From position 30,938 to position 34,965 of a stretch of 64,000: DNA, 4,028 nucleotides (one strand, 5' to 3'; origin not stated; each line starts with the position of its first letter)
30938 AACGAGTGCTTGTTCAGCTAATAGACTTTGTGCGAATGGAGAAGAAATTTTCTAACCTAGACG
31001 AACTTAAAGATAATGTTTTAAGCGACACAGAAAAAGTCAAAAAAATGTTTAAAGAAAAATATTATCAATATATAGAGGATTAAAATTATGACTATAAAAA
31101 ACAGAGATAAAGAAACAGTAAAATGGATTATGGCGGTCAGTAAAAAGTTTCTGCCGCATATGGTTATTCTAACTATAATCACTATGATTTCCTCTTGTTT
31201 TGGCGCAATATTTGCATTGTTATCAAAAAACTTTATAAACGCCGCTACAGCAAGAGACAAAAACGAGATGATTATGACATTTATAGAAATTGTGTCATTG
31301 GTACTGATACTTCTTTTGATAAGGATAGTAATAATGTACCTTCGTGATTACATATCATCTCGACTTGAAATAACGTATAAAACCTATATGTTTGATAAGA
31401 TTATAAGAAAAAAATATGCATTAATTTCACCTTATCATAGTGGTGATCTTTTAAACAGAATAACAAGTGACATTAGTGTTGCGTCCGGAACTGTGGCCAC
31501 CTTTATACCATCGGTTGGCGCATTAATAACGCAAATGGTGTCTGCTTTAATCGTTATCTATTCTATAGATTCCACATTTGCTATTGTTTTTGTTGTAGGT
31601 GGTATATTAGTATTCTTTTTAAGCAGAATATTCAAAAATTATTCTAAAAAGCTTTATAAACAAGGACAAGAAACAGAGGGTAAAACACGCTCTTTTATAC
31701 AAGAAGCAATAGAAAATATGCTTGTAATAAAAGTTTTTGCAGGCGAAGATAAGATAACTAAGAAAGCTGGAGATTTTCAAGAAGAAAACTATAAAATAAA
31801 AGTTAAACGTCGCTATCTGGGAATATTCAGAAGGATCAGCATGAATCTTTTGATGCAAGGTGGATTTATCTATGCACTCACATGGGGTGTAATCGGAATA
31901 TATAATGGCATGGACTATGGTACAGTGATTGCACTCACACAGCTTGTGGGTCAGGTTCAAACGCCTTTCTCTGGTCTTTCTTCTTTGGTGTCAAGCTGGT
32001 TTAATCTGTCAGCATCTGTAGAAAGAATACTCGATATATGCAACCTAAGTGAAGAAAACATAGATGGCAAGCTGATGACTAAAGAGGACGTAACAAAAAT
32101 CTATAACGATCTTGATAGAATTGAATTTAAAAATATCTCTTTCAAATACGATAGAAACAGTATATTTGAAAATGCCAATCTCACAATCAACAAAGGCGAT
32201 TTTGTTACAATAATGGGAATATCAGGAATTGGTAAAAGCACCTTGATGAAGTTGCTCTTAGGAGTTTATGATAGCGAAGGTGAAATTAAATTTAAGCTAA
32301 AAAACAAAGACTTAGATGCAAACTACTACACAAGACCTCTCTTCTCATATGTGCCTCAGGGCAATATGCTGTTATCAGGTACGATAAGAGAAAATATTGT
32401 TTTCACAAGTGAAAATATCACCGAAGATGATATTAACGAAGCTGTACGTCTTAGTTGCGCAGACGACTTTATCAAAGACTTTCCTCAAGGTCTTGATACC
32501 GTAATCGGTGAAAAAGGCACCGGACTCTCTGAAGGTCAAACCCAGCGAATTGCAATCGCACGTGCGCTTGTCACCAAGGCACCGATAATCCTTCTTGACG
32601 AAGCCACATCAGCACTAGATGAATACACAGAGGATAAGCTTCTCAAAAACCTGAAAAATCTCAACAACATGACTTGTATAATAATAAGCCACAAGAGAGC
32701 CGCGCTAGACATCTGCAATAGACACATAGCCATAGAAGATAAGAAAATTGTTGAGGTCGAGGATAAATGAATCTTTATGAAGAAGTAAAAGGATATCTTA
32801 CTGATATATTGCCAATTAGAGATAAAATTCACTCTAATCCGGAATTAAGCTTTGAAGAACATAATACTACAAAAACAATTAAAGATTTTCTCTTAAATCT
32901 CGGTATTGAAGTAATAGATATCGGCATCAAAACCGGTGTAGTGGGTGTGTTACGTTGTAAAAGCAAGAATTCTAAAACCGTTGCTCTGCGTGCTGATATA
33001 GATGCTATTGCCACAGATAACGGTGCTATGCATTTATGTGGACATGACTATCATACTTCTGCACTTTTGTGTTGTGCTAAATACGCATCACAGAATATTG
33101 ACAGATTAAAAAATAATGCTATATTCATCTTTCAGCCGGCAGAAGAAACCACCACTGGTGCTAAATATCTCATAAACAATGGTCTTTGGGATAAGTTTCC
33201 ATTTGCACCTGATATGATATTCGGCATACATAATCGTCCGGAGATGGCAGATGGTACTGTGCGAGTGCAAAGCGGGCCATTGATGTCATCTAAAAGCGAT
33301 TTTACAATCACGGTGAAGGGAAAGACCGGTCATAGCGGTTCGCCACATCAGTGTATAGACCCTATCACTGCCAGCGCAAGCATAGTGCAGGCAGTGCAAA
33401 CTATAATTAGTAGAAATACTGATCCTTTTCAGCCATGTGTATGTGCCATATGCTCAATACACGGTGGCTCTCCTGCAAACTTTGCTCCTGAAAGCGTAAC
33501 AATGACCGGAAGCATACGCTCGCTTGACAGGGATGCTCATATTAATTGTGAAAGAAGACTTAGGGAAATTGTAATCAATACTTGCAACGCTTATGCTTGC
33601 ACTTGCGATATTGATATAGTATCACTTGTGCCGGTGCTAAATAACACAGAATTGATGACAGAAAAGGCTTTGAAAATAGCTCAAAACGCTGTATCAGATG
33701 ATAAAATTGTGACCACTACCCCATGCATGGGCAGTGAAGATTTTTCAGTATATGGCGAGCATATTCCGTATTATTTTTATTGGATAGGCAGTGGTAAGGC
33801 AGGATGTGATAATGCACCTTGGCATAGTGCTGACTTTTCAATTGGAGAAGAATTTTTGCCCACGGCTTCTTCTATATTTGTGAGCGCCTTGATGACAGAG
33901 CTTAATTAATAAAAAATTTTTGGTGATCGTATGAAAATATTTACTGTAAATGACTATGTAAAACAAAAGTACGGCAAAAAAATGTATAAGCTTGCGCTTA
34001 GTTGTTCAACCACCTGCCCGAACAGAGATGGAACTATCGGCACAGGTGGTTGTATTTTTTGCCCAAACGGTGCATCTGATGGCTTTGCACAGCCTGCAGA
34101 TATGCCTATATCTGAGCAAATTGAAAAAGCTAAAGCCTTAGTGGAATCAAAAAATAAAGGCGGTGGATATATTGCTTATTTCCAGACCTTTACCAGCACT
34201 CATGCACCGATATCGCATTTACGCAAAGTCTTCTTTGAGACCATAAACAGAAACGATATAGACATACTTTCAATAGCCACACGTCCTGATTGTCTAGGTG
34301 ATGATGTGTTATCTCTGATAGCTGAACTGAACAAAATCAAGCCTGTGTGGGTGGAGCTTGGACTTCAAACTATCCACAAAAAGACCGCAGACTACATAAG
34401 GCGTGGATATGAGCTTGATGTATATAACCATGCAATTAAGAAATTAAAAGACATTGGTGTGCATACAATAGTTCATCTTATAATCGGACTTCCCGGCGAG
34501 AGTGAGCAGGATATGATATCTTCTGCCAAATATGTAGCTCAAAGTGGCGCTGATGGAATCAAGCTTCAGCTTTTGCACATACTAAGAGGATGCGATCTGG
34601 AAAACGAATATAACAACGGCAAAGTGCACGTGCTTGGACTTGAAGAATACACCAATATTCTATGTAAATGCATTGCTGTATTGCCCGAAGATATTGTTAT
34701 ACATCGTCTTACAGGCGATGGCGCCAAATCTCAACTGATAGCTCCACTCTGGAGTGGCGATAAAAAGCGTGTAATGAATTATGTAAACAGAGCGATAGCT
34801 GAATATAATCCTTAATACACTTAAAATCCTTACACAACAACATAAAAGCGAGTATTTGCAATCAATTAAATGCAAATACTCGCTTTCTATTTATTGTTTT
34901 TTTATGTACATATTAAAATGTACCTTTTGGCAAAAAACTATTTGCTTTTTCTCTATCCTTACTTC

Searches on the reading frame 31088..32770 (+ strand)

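Call 22: search_protein_families(library=pfam, proteins=[window:31088-32770:+], max_evalue=0.00001)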
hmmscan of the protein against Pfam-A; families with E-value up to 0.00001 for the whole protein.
window:31088-32770:+ (560 aa): 3 families
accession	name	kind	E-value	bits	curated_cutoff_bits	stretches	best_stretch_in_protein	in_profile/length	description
PF00005.33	ABC_tran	-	2.6e-26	93.3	25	1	361-508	2-137/137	ABC transporter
PF00664.28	ABC_membrane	-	7.9e-24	85.2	28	1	26-294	2-274/274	ABC transporter transmembrane region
PF02463.25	SMC_N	-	1.2e-06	28.6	40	1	310-551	98-213/220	RecF/RecN/SMC N terminal domain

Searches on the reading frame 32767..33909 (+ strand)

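Call 22: search_protein_families(library=pfam, proteins=[window:32767-33909:+], max_evalue=0.00001)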
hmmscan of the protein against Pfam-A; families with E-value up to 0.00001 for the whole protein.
window:32767-33909:+ (380 aa): 2 families
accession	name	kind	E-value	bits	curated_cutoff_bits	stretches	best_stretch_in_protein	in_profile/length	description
PF01546.33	Peptidase_M20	-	2.5e-27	96.6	24.6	1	73-376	1-205/206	Peptidase family M20/M25/M40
PF07687.19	M20_dimer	-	3.5e-12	46.7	21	1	178-272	8-102/107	Peptidase dimerisation domain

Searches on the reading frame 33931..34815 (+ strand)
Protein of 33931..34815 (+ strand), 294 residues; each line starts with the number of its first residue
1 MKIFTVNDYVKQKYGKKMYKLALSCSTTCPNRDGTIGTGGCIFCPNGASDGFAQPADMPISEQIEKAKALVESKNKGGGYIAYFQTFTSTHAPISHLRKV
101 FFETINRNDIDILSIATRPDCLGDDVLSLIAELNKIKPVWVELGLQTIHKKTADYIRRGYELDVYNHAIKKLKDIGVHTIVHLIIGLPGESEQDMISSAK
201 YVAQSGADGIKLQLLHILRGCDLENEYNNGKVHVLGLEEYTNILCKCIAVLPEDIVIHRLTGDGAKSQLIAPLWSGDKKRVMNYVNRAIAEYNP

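Call 22: search_protein_families(library=pfam, proteins=[window:33931-34815:+], max_evalue=0.00001)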
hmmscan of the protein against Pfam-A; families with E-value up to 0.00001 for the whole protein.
window:33931-34815:+ (294 aa): 2 families
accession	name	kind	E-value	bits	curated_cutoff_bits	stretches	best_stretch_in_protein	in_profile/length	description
PF16199.10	Radical_SAM_C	-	5.8e-26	90.8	31.9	1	208-289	2-83/85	Radical_SAM C-terminal domain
PF04055.27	Radical_SAM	-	5.2e-17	62.9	29.5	1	38-201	8-165/166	Radical SAM superfamily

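Call 83: search_protein_families(library=ncbifam, proteins=[window:33931-34815:+], max_evalue=10)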
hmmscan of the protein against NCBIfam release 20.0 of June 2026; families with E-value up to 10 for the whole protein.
window:33931-34815:+ (294 aa): 28 families (the best 25 are shown)
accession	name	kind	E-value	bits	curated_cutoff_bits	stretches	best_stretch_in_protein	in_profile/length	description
TIGR01212.1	TIGR01212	equivalog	4.5e-91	305.1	180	1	5-289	4-289/302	tRNA modification radical SAM protein MnmL/YtqA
TIGR01211.1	ELP3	subfamily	3.8e-13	48.8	350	1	113-277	195-359/522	tRNA uridine(34) 5-carboxymethylaminomethyl modification radical SAM/GNAT enzyme Elp3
TIGR04013.1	B12_SAM_MJ_1487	hypoth_equivalog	1.4e-09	37.3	251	1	117-223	247-353/382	TIGR04013 family B12-binding domain/radical SAM domain-containing protein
NF006065.0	PRK08207.2-4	equivalog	1.5e-09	37.4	922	1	64-231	211-382/484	coproporphyrinogen III oxidase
TIGR03994.1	rSAM_HemZ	equivalog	9e-08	31.6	321.4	1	114-229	176-290/401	coproporphyrinogen dehydrogenase HemZ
TIGR04107.1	rSAM_HutW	equivalog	1e-06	27.9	400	1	143-235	157-250/419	heme anaerobic degradation radical SAM methyltransferase ChuW/HutW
TIGR01125.1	TIGR01125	equivalog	3e-06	26.6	356.95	1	118-205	228-316/432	30S ribosomal protein S12 methylthiotransferase RimO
TIGR04014.1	B12_SAM_MJ_0865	equivalog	4.4e-06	25.7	360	1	116-208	250-339/434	methyl-coenzyme M reductase glutamine C-methyltransferase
TIGR00089.1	TIGR00089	subfamily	4.6e-06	25.7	251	1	116-206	228-319/429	MiaB/RimO family radical SAM methylthiotransferase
NF010916.0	PRK14336.1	equivalog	6.8e-06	25.1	606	1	115-212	212-310/418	tRNA (N6-isopentenyl adenosine(37)-C2)-methylthiotransferase MiaB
NF006060.0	PRK08207.1-3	equivalog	8.5e-06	24.8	653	1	96-240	226-370/477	coproporphyrinogen III oxidase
NF006064.0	PRK08207.2-2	equivalog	1e-05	24.8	504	1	116-229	242-352/465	coproporphyrinogen III oxidase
TIGR04479.1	bcpD_PhpK_rSAM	subfamily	5e-05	21.9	600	1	143-213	347-417/504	PhpK family radical SAM P-methyltransferase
NF006062.0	PRK08207.1-5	equivalog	6.2e-05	22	1007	1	96-232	225-360/476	coproporphyrinogen III oxidase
TIGR01574.1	miaB-methiolase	equivalog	0.00017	20.8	355.3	1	107-197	225-317/437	tRNA (N6-isopentenyl adenosine(37)-C2)-methylthiotransferase MiaB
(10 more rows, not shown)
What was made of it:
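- The adjacent rSAM is tRNA enzyme MnmL (call 83).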
